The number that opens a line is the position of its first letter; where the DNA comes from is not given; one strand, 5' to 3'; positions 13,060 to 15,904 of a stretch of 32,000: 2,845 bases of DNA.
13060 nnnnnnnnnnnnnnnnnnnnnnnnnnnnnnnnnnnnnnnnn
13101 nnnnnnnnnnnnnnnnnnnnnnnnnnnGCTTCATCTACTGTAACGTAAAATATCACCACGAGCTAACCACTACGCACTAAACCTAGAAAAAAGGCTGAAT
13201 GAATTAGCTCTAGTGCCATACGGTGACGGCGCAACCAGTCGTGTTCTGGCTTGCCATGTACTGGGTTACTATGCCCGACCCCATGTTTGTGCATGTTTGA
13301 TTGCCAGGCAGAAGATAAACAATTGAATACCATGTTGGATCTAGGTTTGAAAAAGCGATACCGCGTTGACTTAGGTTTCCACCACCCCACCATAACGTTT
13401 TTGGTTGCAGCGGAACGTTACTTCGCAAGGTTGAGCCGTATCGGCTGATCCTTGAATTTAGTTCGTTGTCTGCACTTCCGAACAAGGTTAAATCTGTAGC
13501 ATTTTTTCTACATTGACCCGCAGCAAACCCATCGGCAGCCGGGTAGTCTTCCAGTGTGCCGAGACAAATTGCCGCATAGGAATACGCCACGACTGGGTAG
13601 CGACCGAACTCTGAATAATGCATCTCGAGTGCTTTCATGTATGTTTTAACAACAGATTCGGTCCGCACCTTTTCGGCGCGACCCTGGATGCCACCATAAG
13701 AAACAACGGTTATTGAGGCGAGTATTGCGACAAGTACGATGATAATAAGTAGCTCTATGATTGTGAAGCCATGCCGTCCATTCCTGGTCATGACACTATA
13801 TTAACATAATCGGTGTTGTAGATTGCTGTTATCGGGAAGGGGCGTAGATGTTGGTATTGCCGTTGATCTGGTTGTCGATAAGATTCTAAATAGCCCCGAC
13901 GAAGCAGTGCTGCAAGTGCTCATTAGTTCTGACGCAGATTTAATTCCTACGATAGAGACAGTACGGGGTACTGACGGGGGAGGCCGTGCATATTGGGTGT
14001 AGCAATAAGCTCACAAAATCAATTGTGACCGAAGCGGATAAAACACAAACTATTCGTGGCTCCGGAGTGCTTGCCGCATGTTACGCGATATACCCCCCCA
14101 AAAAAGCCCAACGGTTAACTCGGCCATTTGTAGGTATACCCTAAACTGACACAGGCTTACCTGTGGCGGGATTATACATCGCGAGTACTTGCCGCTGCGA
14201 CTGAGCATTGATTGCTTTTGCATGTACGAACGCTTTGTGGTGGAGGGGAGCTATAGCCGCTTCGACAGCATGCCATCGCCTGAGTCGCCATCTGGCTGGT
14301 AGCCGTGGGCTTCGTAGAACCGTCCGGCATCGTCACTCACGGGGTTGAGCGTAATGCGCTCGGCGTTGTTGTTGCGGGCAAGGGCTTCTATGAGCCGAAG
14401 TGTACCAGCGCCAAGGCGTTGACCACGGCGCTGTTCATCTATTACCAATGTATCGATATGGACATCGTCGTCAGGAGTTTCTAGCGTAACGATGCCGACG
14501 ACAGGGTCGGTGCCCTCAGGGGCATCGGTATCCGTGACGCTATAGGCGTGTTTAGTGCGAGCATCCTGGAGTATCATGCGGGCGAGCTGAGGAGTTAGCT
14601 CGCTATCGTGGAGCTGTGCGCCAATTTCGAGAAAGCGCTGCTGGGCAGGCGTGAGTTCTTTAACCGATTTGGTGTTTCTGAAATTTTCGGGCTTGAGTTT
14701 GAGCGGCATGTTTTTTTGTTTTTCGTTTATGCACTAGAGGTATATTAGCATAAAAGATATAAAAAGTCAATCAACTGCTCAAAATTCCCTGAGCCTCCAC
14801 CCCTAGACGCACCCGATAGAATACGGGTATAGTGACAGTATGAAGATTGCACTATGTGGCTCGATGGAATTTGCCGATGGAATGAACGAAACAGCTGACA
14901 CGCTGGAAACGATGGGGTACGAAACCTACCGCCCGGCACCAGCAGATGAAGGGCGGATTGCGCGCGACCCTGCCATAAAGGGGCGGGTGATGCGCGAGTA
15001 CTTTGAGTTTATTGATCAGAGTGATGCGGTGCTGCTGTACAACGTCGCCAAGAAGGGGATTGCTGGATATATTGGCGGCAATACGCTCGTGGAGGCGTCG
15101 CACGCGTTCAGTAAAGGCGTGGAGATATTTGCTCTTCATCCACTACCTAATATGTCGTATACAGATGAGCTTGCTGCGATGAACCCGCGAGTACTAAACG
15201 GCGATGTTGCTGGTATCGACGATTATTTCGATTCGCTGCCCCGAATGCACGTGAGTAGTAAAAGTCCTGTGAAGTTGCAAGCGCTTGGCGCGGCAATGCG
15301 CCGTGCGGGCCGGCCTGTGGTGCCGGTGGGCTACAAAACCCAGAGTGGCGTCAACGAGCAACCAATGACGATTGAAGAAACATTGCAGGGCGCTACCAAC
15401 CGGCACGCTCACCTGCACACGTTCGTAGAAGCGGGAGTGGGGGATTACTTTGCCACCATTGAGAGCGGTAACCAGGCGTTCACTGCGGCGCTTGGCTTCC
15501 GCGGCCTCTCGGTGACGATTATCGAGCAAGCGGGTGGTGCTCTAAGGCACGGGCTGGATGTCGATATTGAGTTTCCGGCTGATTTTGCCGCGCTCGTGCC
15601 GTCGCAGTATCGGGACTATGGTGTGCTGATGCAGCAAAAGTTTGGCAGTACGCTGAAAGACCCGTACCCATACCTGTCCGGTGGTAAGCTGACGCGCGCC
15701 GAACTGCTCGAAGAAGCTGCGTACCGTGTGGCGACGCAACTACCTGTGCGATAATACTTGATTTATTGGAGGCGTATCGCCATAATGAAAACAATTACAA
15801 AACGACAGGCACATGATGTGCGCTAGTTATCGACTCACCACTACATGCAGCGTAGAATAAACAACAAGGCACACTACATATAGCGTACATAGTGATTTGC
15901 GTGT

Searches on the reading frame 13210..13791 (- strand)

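Call 5: search_protein_families(library=pfam, proteins=[window:13210-13791:-], max_evalue=0.01)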
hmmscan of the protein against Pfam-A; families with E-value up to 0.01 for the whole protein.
window:13210-13791:- (193 aa): 1 family
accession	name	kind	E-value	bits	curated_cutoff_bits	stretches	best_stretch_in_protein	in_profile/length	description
PF07963.17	N_methyl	-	4.5e-06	26.5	21.2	1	3-28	1-26/27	Prokaryotic N-terminal methylation motif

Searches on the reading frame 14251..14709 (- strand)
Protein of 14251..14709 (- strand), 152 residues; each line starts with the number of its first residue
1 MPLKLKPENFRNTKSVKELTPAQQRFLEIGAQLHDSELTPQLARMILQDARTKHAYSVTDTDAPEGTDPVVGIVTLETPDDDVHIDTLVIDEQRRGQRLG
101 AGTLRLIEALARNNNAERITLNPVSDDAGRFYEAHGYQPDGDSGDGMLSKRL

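Call 5: search_protein_families(library=pfam, proteins=[window:14251-14709:-], max_evalue=0.01)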
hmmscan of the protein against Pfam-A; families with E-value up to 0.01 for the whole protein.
window:14251-14709:- (152 aa): 3 families
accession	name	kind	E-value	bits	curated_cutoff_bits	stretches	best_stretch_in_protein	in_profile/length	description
PF00583.31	Acetyltransf_1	-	1.7e-08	35.1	20.7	1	52-137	30-116/116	Acetyltransferase (GNAT) family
PF13508.13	Acetyltransf_7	-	3e-07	31.2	27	1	68-139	12-84/84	Acetyltransferase (GNAT) domain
PF13673.13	Acetyltransf_10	-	4.3e-06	27.2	23.6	1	68-142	40-112/128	Acetyltransferase (GNAT) domain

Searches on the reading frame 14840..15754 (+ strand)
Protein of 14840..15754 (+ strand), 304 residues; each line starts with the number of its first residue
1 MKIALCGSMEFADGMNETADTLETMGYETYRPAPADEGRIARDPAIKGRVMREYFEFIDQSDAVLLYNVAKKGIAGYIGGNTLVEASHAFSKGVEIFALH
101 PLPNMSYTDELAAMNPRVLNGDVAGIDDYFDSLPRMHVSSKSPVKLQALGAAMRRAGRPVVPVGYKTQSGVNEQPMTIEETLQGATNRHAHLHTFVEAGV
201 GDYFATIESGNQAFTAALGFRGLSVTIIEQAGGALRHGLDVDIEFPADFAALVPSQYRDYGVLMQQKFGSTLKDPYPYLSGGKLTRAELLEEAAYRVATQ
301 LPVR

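Call 5: search_protein_families(library=pfam, proteins=[window:14840-15754:+], max_evalue=0.01)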
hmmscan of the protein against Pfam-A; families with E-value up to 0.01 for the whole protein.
window:14840-15754:+ (304 aa): 1 family
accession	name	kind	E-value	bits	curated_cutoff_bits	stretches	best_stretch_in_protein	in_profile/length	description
PF01931.24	NTPase_I-T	-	1.4e-14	54.8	25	1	140-294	2-154/162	Protein of unknown function DUF84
